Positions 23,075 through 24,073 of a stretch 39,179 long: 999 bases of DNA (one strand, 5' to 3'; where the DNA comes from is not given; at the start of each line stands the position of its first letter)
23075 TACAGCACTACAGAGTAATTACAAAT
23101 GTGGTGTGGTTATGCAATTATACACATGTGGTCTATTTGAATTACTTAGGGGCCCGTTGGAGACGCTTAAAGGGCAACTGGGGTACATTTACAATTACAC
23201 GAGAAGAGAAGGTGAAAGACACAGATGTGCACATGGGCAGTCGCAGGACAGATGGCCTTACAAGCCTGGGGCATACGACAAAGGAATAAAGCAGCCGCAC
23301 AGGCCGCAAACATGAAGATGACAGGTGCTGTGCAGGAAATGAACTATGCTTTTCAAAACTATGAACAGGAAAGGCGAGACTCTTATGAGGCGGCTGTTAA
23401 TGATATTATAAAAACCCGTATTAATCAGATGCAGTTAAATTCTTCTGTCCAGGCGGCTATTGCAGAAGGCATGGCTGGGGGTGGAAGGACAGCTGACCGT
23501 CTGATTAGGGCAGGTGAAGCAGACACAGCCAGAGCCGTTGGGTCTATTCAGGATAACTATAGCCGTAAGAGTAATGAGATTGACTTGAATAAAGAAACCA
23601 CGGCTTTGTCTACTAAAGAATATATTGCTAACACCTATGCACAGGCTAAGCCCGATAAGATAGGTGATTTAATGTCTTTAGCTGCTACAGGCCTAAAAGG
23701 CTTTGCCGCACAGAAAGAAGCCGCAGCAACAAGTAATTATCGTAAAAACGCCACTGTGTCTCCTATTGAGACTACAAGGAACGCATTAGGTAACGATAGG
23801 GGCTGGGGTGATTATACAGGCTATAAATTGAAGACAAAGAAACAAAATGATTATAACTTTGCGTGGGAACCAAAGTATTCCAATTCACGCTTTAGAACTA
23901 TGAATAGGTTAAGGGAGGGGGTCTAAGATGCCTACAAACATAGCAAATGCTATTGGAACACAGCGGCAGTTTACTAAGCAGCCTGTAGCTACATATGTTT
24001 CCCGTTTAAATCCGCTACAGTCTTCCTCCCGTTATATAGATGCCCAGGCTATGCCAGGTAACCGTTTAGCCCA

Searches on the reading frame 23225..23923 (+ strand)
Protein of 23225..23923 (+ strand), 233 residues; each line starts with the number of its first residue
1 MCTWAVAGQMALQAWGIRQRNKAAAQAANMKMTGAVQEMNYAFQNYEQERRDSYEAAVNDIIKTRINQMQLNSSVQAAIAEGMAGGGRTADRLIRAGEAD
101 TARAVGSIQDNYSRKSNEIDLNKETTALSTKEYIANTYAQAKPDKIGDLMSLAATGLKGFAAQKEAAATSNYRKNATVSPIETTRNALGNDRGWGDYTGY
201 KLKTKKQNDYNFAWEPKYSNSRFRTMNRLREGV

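Call 102: search_protein_families(library=pfam, proteins=[window:23225-23923:+], max_evalue=0.001)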
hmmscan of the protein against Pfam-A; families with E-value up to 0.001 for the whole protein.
window:23225-23923:+ (233 aa): 1 family
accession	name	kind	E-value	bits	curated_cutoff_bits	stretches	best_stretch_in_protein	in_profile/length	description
PF24072.1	T7_gp14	-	1.4e-17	64.6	27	1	1-174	1-173/187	T7 virus internal virion protein gp14 family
